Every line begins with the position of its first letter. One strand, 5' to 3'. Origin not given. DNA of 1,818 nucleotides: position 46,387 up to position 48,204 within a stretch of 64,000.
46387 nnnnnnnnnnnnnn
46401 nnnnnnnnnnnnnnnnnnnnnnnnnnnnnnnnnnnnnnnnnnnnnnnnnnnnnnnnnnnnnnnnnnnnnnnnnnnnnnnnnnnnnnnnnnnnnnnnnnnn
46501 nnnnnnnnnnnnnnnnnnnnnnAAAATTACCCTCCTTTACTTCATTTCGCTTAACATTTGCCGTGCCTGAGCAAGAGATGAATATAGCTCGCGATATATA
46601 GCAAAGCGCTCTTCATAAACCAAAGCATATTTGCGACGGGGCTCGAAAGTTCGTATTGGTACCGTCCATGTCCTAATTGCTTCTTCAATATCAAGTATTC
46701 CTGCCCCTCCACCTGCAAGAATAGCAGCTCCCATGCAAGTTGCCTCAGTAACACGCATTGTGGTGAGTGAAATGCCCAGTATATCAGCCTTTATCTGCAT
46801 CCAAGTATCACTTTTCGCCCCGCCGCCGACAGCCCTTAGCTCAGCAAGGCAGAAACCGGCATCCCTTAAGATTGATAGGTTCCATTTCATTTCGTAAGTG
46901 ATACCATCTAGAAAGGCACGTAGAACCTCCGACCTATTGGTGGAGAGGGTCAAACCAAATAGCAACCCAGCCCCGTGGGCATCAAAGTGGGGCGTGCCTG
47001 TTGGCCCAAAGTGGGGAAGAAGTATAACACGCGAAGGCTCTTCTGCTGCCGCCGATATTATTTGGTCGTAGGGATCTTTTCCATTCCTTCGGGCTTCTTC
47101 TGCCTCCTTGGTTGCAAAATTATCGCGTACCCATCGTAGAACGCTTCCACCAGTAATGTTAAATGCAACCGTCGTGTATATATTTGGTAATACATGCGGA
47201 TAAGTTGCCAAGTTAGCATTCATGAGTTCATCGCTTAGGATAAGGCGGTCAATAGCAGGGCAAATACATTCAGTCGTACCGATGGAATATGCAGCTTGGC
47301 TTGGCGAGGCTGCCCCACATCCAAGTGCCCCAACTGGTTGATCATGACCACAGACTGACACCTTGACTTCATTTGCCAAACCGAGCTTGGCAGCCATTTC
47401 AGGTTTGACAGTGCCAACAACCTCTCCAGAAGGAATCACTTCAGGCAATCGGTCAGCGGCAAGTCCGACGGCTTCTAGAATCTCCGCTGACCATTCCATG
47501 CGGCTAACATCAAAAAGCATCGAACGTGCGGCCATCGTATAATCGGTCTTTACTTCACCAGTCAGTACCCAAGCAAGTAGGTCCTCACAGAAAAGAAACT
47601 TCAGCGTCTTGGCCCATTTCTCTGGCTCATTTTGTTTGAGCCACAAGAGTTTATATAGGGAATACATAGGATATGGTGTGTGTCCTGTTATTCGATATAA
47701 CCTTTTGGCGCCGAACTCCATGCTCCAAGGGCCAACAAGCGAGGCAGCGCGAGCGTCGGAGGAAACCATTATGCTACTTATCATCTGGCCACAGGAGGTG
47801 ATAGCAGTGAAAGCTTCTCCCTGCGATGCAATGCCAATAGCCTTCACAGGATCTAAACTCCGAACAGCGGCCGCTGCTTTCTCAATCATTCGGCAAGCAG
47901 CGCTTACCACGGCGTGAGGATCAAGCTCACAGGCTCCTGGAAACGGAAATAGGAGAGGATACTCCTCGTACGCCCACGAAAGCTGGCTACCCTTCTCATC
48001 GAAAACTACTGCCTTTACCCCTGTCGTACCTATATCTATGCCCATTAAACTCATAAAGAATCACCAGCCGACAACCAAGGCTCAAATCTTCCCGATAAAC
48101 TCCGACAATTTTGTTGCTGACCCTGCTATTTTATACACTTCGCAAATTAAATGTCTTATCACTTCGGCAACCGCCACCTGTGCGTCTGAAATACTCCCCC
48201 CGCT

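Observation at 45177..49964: Sugar operon resembling the oxidative 3-keto-glycoside route (DUF1080 + xylose-isomerase-like TIM barrel), with the dehydrogenase encoded elsewhere as a fusion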

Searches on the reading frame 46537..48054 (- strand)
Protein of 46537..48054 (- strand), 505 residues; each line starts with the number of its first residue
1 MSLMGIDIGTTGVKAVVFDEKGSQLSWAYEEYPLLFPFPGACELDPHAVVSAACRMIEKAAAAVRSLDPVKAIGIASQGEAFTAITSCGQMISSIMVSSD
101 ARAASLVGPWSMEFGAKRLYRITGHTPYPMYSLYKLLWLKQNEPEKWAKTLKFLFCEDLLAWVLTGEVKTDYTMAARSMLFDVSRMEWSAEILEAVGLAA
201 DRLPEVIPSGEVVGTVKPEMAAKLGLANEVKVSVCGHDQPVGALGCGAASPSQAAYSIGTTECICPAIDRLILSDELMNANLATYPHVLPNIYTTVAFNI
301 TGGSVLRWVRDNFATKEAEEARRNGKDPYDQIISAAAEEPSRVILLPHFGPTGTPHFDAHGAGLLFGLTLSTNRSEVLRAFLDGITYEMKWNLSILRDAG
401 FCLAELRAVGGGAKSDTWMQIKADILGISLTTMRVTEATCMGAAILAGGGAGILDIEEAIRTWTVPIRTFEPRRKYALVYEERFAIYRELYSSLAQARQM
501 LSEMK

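Call 3: search_protein_families(library=pfam, proteins=[window:46537-48054:-], max_evalue=0.01)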
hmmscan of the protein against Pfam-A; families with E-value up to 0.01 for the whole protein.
window:46537-48054:- (505 aa): 3 families
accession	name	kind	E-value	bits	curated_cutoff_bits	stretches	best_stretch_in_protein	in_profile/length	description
PF00370.27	FGGY_N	-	1.9e-62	211.5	28.8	1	4-245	3-245/245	FGGY family of carbohydrate kinases, N-terminal domain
PF02782.22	FGGY_C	-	5.3e-29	101.9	27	1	254-448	1-195/198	FGGY family of carbohydrate kinases, C-terminal domain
PF07303.18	Occludin_ELL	-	0.0097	17.1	31.2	0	465-504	2-41/101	Occludin homology domain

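Call 5: search_protein_families(library=ncbifam, proteins=[window:46537-48054:-], max_evalue=0.01)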
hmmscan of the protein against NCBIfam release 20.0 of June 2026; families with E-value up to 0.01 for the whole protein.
window:46537-48054:- (505 aa): 12 families
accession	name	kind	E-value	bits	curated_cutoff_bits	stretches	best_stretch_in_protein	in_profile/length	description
TIGR01312.1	XylB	equivalog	4e-92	309.2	380.25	1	4-492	1-481/481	xylulokinase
TIGR01314.1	gntK_FGGY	equivalog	2.5e-68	230.8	648.55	1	3-498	2-497/505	gluconokinase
TIGR01311.1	glycerol_kin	equivalog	1.1e-60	205.4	590.35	1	4-475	4-475/496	glycerol kinase GlpK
TIGR02628.1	fuculo_kin_coli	equivalog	8.5e-60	203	470.9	1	70-470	71-462/465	L-fuculokinase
NF008187.0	PRK10939.1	equivalog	9e-60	202.7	528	1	3-493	6-502/521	autoinducer-2 kinase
NF011601.0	PRK15027.1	equivalog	1.6e-57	195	912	1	4-494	3-479/484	xylulokinase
NF000756.0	PRK00047.1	subfamily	4.3e-55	186.9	498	1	4-475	8-476/502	glycerol kinase GlpK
NF003154.0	PRK04123.1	equivalog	4.6e-35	121.4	428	1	131-498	159-541/554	ribulokinase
TIGR01234.1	L-ribulokinase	equivalog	6.7e-27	94.4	583.25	1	132-496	158-532/536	ribulokinase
TIGR01315.1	5C_CHO_kinase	subfamily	4.5e-25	88.3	408.7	2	3-248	2-265/541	FGGY family pentulose kinase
TIGR02627.1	rhamnulo_kin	equivalog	1.2e-21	76.9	527.95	1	71-283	69-276/454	rhamnulokinase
NF007925.0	PRK10640.1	equivalog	5e-21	74.7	639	1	70-282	74-281/489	rhamnulokinase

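Call 15: search_solved_structures(query=window:46537-48054:-, max_evalue=1e-20)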
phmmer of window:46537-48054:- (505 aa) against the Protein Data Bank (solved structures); distinct sequences matched with E-value up to 1e-20: 35.
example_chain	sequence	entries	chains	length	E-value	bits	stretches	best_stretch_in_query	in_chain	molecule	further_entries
2itm_A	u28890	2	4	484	4.4e-51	177.4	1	4-494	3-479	Xylulose kinase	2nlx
3gbt_A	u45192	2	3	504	6.5e-51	176.8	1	3-497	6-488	Gluconate kinase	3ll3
5vm1_A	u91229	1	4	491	2.7e-48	168.2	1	4-494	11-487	Xylulokinase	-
2zf5_O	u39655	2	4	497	6.1e-47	163.7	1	4-474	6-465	Glycerol kinase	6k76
6k78_B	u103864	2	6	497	1.1e-46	162.9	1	4-474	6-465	Glycerol kinase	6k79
6k78_A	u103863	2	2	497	2e-46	162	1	4-474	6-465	Glycerol kinase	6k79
5ya0_A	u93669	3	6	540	8.5e-45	156.7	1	3-456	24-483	Autoinducer-2 kinase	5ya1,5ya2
3d7e_O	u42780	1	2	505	1.8e-44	155.6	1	3-472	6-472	Glycerol kinase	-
3h3n_X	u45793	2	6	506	2.8e-44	154.9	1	3-472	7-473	Glycerol kinase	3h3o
3flc_O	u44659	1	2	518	3.1e-44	154.8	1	3-472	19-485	Glycerol kinase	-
3h45_X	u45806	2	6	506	3.2e-44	154.8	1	3-472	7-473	Glycerol kinase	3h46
1r59_O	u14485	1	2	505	4.1e-44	154.4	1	3-472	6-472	Glycerol kinase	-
1xup_O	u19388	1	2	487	5e-44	154.1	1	3-462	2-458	Glycerol kinase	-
2dpn_A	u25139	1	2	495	7.6e-44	153.5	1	3-463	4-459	Glycerol kinase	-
1bo5_O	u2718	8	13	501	1.8e-41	145.7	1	3-472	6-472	PROTEIN (GLYCEROL KINASE) | GLYCEROL KINASE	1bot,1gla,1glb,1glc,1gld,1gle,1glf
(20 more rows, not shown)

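Call 43: find_related_loci(query=A2, collection=metagenome_contigs, flank=8000)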
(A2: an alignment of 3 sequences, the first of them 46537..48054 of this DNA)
Query A2 (505 aa) in metagenome_contigs; peptide patterns used: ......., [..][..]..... (x = any residue, [..] = any of these).
281 stretches matched a pattern; 39 encode a relative of the query (tblastn E <= 1e-3); 39 distinct loci.
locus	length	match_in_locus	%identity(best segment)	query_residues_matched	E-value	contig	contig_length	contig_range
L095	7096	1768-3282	80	1-505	0e+0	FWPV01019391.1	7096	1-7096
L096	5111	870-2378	70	1-505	0e+0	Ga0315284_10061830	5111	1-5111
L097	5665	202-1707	70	1-504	0e+0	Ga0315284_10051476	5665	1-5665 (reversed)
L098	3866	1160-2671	68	1-505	0e+0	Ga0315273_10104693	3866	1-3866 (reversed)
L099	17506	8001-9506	68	1-504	0e+0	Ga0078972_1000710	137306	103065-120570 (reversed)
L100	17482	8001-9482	69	1-504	0e+0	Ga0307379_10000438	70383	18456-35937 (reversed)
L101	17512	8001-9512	66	1-504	0e+0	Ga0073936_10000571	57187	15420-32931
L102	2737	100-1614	65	1-505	0e+0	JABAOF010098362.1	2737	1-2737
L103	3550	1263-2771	61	1-503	0e+0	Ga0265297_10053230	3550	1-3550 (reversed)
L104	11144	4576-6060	45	1-494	3e-142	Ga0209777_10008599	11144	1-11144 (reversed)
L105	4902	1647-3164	44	1-505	3e-139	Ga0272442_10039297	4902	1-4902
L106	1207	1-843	69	225-505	1e-136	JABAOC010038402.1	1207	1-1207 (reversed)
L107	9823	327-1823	32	1-499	1e-94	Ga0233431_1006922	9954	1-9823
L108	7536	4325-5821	32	1-499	1e-94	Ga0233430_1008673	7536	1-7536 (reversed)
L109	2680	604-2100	32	1-499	9e-98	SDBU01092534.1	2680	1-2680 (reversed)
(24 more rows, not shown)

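Call 46: search_protein_families(library=pfam, proteins=[L096:3157-4218:+, L096:4458-4937:+, L097:2471-4789:+, L097:4793-5512:+, L098:2683-3866:+, L103:2791-3550:+, L095:4889-5965:+, L095:5958-7096:+, L105:3179-4615:+, L104:6143-7561:+], max_evalue=0.001)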
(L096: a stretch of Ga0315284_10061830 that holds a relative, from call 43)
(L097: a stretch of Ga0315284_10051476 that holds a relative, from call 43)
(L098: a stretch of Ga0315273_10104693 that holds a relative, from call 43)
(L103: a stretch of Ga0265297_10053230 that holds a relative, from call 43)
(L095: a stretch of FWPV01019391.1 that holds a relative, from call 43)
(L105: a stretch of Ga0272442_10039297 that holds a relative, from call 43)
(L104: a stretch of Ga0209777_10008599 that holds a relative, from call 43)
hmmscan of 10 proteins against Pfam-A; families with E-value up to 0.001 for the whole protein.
L096:3157-4218:+ (353 aa): 2 families
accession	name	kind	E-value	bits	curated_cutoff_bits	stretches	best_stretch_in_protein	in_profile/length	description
PF04294.18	VanW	-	1.8e-44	150.8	27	1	100-227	3-130/130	VanW like protein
PF07501.17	G5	-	8.6e-13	48.8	23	1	242-307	6-72/75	G5 domain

L096:4458-4937:+ (159 aa): 0 families

L097:2471-4789:+ (772 aa): 2 families
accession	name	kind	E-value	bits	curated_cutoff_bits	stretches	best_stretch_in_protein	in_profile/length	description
PF00933.27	Glyco_hydro_3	-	2.2e-91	307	27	1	244-565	1-316/316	Glycosyl hydrolase family 3 N terminal domain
PF01915.27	Glyco_hydro_3_C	-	4.2e-18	66.5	31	1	603-761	1-170/200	Glycosyl hydrolase family 3 C-terminal domain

L097:4793-5512:+ (239 aa): 0 families

L098:2683-3866:+ (394 aa): 0 families

L103:2791-3550:+ (253 aa): 0 families

L095:4889-5965:+ (358 aa): 1 family
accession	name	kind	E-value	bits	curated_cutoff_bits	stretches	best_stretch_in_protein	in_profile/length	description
PF01628.27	HrcA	-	7.2e-61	206.3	22.2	1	118-338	1-215/215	HrcA protein C terminal domain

L095:5958-7096:+ (379 aa): 1 family
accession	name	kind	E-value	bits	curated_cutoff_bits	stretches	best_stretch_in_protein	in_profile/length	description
PF00118.29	Cpn60_TCP1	-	4.9e-75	253.5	34.3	1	57-368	1-318/490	TCP-1/cpn60 chaperonin family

L105:3179-4615:+ (478 aa): 1 family
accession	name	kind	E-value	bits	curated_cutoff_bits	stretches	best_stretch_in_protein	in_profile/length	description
PF02952.23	Fucose_iso_C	-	4e-07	30.2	29.3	1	341-470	2-140/143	L-fucose isomerase, C-terminal domain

L104:6143-7561:+ (472 aa): 1 family
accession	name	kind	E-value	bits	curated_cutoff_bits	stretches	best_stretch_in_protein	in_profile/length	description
PF02952.23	Fucose_iso_C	-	5.3e-09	36.3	29.3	1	340-470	1-140/143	L-fucose isomerase, C-terminal domain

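Call 47: search_protein_families(library=pfam, proteins=[L100:3-896:+, L100:1119-2270:+, L100:3794-4582:+, L100:5736-6650:-, L100:10179-11348:+, L100:12336-13883:+, L100:14027-15385:+, L101:9625-11139:+, L101:11369-12667:+, L101:5985-6938:-], max_evalue=0.001)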
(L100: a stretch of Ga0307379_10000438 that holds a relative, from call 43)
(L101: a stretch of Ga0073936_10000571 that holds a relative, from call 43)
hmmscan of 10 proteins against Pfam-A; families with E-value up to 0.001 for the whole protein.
L100:3-896:+ (297 aa): 0 families

L100:1119-2270:+ (383 aa): 5 families
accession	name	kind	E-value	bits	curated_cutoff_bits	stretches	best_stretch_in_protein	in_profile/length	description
PF01041.23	DegT_DnrJ_EryC1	-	6.5e-111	371.5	19.8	1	24-369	3-358/360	DegT/DnrJ/EryC1/StrS aminotransferase family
PF00155.27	Aminotran_1_2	-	1.3e-11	44.7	19.7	1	48-318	45-334/361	Aminotransferase class I and II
PF01053.26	Cys_Met_Meta_PP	-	4.6e-07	29.2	27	1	45-226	52-232/381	Cys/Met metabolism PLP-dependent enzyme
PF01212.27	Beta_elim_lyase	-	3.8e-05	23.6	27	1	40-171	27-173/288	Beta-eliminating lyase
PF00266.25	Aminotran_5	-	7.8e-05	22.2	21.5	1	68-174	69-183/371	Aminotransferase class-V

L100:3794-4582:+ (262 aa): 2 families
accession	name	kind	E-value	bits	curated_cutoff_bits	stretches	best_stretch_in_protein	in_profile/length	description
PF18765.7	Polbeta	-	1.5e-09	38.4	26.9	1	10-54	1-45/93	Polymerase beta, Nucleotidyltransferase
PF01909.29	NTP_transf_2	-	9.8e-07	29.5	21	1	12-51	4-43/93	Nucleotidyltransferase domain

L100:5736-6650:- (304 aa): 0 families

L100:10179-11348:+ (389 aa): 2 families
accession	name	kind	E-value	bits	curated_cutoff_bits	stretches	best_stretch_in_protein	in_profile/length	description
PF04294.18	VanW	-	1.6e-42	144.5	27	1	115-242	3-130/130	VanW like protein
PF07501.17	G5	-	3.2e-13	50.1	23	1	254-322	3-72/75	G5 domain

L100:12336-13883:+ (515 aa): 0 families

L100:14027-15385:+ (452 aa): 0 families

L101:9625-11139:+ (504 aa): 1 family
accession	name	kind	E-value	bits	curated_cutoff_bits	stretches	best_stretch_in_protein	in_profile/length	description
PF02952.23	Fucose_iso_C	-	2.5e-12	47.1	29.3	1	372-499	1-140/143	L-fucose isomerase, C-terminal domain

L101:11369-12667:+ (432 aa): 2 families
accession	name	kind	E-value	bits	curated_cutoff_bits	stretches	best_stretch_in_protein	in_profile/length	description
PF02056.22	Glyco_hydro_4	-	2.5e-60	203.6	23.2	1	3-182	1-180/183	Family 4 glycosyl hydrolase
PF11975.13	Glyco_hydro_4C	-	3.6e-58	197.5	24.1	1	194-405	1-211/211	Family 4 glycosyl hydrolase C-terminal domain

L101:5985-6938:- (317 aa): 1 family
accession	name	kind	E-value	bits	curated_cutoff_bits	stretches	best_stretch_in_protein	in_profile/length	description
PF00480.26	ROK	-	1.2e-57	196.1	22.9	1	7-300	2-279/294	ROK family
